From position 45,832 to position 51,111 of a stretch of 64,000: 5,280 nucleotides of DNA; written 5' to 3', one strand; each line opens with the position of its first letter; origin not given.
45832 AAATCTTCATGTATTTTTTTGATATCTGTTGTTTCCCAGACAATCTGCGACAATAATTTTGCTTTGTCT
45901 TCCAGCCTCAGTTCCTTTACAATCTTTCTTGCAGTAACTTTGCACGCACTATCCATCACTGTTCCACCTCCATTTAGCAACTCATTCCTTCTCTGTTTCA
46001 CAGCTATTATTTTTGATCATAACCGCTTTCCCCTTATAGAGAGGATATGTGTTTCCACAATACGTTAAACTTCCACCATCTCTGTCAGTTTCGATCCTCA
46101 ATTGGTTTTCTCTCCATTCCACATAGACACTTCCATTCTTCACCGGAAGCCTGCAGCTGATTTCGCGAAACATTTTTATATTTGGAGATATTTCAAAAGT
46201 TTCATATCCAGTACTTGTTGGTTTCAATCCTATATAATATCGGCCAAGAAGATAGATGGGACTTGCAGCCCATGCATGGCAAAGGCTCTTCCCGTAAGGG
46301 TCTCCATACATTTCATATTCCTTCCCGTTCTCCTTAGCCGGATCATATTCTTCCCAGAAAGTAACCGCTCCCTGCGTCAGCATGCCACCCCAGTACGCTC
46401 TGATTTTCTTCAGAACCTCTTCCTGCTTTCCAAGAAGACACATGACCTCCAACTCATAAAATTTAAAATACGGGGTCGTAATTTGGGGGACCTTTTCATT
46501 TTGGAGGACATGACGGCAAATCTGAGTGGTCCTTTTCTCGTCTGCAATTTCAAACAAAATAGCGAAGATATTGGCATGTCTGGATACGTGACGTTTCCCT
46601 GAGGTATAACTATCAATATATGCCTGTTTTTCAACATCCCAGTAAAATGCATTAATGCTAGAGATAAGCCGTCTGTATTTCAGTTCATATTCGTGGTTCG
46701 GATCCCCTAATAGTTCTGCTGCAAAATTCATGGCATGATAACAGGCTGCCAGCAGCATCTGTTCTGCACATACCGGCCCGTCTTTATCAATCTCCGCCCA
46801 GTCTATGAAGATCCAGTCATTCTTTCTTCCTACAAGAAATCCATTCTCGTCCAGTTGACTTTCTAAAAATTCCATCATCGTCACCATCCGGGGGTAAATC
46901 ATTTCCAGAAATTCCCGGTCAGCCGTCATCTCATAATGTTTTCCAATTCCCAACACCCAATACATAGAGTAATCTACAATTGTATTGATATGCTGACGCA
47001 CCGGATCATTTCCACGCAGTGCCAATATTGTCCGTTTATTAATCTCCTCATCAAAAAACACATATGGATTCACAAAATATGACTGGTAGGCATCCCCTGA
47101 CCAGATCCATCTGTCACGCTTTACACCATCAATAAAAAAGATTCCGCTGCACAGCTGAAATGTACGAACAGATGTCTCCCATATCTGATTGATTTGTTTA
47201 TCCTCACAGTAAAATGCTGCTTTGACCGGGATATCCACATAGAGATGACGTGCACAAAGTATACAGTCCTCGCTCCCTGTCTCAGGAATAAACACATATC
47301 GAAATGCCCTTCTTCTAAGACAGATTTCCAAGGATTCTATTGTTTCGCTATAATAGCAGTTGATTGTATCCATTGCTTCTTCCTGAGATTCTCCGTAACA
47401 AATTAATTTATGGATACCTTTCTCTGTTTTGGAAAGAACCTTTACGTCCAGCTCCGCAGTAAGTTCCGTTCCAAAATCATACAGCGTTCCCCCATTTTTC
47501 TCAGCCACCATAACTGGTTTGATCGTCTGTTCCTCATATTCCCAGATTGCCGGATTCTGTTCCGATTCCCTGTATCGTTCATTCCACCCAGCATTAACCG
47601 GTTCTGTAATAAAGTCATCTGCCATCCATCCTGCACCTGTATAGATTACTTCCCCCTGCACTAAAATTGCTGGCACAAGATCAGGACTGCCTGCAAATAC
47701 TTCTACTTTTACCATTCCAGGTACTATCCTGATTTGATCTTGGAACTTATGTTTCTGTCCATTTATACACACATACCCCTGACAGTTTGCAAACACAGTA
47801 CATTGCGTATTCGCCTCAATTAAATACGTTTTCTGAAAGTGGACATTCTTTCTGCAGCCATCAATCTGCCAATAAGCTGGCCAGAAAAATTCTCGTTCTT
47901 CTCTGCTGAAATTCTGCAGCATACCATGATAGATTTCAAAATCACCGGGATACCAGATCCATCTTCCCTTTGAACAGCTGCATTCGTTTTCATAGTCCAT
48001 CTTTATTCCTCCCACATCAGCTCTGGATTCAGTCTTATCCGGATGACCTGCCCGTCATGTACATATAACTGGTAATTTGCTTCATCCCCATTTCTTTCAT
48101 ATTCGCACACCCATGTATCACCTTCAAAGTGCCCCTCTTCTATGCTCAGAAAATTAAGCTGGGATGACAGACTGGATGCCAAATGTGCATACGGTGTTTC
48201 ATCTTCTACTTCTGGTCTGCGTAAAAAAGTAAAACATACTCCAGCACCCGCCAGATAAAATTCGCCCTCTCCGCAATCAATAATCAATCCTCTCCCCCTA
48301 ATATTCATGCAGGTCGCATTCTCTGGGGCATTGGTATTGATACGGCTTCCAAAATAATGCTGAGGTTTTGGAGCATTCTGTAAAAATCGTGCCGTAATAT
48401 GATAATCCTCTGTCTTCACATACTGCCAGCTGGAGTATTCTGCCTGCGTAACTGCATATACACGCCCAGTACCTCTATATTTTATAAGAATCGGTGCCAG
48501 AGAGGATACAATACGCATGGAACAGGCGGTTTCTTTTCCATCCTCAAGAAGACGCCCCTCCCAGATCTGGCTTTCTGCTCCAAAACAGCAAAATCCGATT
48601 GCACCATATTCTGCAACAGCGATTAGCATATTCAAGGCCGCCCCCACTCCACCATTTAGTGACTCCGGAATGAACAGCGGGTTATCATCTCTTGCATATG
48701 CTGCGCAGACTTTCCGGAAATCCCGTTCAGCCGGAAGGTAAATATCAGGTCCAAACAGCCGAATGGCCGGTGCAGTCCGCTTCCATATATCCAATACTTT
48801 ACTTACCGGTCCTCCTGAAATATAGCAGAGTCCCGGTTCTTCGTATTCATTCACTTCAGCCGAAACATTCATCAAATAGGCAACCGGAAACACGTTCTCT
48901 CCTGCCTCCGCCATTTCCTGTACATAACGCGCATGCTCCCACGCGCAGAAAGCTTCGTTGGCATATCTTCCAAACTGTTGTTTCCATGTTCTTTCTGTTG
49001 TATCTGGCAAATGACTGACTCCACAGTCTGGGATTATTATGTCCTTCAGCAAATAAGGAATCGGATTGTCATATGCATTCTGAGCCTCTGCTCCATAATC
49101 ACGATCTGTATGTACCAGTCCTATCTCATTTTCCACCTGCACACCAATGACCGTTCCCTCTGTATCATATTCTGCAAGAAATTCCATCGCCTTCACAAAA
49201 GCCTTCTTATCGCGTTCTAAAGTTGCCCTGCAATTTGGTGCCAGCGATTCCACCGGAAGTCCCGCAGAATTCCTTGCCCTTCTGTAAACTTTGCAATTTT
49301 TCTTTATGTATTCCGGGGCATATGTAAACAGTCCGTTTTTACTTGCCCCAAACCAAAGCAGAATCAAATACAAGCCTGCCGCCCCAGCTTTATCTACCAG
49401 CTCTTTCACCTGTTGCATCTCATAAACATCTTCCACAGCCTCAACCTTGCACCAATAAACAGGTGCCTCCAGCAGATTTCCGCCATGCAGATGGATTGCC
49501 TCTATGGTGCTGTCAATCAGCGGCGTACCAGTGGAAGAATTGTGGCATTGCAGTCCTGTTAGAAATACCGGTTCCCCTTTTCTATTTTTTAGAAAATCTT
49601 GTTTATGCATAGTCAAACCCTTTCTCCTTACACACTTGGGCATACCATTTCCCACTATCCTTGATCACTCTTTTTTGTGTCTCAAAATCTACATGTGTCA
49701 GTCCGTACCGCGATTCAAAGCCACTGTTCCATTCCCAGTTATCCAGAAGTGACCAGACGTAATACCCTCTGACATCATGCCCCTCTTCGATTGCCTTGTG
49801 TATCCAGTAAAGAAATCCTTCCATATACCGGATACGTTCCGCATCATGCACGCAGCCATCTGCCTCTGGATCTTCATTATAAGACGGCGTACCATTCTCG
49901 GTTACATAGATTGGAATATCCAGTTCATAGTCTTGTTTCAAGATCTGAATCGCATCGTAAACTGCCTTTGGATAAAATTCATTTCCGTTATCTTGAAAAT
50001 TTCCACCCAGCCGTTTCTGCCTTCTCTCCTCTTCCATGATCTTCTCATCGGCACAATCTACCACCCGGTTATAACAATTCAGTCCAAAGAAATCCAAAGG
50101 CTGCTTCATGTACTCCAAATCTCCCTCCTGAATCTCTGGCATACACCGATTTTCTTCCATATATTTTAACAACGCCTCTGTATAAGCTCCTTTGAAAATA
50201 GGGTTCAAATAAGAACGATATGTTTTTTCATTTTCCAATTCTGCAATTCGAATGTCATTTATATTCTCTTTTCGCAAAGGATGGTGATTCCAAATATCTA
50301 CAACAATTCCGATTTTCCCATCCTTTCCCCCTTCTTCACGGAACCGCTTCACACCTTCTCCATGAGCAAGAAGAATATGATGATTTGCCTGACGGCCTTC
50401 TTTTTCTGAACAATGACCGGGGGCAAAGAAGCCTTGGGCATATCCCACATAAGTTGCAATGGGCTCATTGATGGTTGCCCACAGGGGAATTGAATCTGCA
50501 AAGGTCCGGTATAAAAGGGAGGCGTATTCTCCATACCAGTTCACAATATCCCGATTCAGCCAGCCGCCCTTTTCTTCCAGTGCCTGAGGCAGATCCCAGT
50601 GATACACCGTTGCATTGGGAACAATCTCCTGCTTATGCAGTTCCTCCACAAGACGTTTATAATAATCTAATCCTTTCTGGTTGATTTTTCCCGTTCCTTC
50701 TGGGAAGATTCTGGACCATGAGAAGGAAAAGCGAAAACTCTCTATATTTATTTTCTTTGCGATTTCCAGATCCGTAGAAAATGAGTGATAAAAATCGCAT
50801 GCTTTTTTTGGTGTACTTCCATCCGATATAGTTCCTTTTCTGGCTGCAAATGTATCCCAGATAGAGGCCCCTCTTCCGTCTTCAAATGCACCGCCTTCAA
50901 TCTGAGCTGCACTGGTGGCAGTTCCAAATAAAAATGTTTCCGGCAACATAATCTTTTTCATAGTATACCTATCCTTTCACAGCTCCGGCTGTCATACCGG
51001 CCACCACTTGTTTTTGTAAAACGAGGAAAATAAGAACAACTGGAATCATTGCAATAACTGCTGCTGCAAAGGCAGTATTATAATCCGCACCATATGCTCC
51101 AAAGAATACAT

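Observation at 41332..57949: ~16-kb glycoside cassette bracketed by an intact and a decayed copy of the same SGNH esterase gene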

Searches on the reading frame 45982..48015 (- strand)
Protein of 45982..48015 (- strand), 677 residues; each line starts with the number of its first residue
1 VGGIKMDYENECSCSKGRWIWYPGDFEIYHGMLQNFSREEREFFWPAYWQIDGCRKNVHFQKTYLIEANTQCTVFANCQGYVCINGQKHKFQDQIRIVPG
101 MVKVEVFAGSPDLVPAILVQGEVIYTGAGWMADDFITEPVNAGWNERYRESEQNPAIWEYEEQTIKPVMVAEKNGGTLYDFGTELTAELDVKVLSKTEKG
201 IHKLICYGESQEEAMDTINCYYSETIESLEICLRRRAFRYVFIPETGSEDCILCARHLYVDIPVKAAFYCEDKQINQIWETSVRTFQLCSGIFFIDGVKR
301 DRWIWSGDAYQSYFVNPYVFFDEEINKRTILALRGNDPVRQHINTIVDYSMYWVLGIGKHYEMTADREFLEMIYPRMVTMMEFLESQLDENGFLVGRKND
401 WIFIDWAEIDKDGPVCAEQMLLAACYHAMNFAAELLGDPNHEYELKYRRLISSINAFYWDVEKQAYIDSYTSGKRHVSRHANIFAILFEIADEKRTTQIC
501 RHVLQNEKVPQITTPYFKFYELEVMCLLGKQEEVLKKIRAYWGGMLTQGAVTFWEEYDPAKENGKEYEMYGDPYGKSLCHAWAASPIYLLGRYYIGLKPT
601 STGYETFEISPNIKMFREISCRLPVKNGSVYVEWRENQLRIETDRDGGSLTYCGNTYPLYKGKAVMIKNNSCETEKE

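Call 5: search_protein_families(library=pfam, proteins=[window:45982-48015:-])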
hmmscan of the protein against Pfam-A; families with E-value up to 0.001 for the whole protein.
window:45982-48015:- (677 aa): 4 families
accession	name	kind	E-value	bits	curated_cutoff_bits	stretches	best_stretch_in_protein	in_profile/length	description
PF17389.8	Bac_rhamnosid6H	-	9.3e-19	68.3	24.5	1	266-592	4-337/339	Bacterial alpha-L-rhamnosidase 6 hairpin glycosidase domain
PF21209.4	Bac_rhamnosid-like_N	-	7e-12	45.7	27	1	58-231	1-184/209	Alpha-rhamnosidase-like, bacteroidetes, N-terminal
PF22422.2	MGH1-like_GH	-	3.1e-05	24.2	27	0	426-508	183-269/356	Mannosylglycerate hydrolase MGH1-like glycoside hydrolase domain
PF06202.20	GDE_C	-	7.9e-05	22.2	21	1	345-506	78-254/367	Amylo-alpha-1,6-glucosidase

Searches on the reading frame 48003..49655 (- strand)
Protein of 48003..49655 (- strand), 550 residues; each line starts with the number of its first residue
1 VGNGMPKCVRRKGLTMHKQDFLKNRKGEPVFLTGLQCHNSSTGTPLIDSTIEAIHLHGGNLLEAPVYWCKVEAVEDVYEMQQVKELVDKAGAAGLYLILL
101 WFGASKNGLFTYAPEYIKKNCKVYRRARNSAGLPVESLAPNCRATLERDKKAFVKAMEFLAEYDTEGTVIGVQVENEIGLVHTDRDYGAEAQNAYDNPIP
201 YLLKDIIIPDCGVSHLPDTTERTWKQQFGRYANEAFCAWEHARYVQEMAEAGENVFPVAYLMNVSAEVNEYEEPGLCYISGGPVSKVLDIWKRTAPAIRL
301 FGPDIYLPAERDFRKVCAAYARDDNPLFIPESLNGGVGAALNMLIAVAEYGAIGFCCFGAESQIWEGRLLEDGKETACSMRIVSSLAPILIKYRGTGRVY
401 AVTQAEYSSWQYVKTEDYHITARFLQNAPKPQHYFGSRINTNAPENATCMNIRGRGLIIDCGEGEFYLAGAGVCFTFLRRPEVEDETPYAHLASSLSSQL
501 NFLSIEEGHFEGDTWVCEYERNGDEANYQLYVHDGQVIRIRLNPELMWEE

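Call 5: search_protein_families(library=pfam, proteins=[window:48003-49655:-])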
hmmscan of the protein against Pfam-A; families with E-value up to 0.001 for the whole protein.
window:48003-49655:- (550 aa): 3 families
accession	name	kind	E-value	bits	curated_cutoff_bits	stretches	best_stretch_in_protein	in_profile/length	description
PF18120.7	DUF5597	-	1e-18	68.2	23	1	382-530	7-130/133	Domain of unknown function (DUF5597)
PF01301.25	Glyco_hydro_35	-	2.6e-05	24.4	27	0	162-198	134-170/319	Glycosyl hydrolases family 35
PF02449.21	Glyco_hydro_42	-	5e-05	23.3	21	1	50-196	15-155/376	Beta-galactosidase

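Call 66: find_homologous_proteins(query=window:48003-49655:-, max_evalue=1e-100)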
Query window:48003-49655:- (550 aa): 141 proteins with E <= 1e-100 among 8000 candidates; the best 120 are listed.
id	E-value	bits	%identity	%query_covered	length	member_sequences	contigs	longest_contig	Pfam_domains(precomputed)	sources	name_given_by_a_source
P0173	0.0e+0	1261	100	97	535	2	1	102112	PF18120.8,PF01301.26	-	-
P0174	1.4e-276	937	73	97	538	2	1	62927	PF18120.8,PF02449.22,PF01301.26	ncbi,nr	ncbi:MAG TPA: DUF5597 domain-containing protein [Clostridiales bacterium]|nr:DUF5597 domain-containi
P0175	3.6e-274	929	71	98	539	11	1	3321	PF18120.8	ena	-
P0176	5.8e-271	918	72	97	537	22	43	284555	PF18120.8,PF02449.22,PF01301.26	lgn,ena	-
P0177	3.5e-269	913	72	97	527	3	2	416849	PF18120.8,PF01301.26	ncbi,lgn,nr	ncbi:DUF5597 domain-containing protein [Blautia schinkii]|nr:DUF5597 domain-containing protein [Blau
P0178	4.1e-269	912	70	97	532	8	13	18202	PF18120.8,PF01301.26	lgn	-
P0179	2.7e-268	910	70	97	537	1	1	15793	PF18120.8,PF02449.22,PF01301.26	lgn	-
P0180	6.3e-266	902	70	98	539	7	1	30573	PF18120.8,PF01301.26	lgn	-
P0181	6.7e-266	902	71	98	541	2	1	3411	PF18120.8,PF01301.26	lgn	-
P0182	1.2e-264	898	69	96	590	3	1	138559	PF18120.8,PF02449.22,PF01301.26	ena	-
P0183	2.4e-264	897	71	96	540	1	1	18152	PF18120.8,PF01301.26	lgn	-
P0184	2.2e-262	890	70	97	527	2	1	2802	PF18120.8,PF01301.26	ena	-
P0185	4.6e-261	886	68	97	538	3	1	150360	PF18120.8,PF02449.22,PF01301.26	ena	-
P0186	9.4e-254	862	67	97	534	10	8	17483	PF18120.8,PF02449.22,PF01301.26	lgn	-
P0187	3.8e-250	850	67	97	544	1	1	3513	PF18120.8,PF01301.26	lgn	-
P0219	1.1e-173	597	85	33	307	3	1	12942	PF18120.8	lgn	-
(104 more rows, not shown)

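Call 67: find_encoding_contigs(protein=P0219, flank=10000, max_places=4)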
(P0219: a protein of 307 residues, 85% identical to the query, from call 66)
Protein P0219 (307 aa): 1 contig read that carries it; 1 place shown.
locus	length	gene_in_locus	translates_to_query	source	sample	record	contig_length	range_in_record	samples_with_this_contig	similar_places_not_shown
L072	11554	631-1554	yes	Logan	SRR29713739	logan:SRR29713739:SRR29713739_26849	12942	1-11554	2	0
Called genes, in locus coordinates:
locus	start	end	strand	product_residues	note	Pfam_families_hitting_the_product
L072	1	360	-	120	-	?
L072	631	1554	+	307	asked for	PF18120:DUF5597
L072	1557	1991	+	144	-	-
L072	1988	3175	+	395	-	PF17389:Bac_rhamnosid6H, PF06202:GDE_C (weak)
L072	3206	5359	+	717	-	PF00933:Glyco_hydro_3, PF01915:Glyco_hydro_3_C, PF14310:Fn3-like (weak)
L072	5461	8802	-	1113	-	PF09471:Peptidase_M64, PF07554:FIVAR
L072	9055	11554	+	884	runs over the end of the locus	PF25788:Ig_Rha78A_N, PF08531:Bac_rhamnosid_N, PF05592:Bac_rhamnosid, PF17389:Bac_rhamnosid6H, PF17390:Bac_rhamnosid_C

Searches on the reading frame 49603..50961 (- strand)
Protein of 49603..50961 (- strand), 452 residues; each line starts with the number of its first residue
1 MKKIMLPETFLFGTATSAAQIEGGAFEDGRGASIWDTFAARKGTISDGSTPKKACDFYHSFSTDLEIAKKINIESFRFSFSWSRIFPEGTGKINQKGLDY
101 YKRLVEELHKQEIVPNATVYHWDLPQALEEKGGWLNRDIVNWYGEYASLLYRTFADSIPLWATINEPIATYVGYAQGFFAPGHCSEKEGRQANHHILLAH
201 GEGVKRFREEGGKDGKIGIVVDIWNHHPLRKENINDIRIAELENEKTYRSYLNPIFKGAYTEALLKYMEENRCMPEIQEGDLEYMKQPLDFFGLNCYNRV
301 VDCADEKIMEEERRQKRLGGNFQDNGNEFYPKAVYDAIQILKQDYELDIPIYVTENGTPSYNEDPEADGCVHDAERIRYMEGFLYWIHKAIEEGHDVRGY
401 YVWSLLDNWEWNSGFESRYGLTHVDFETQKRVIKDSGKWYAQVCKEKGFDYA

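Call 5: search_protein_families(library=pfam, proteins=[window:49603-50961:-])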
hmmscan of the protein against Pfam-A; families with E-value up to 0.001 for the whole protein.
window:49603-50961:- (452 aa): 1 family
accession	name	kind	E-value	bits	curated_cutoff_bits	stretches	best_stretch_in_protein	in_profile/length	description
PF00232.24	Glyco_hydro_1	-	1.2e-145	485.9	22.6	1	5-448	4-452/453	Glycosyl hydrolase family 1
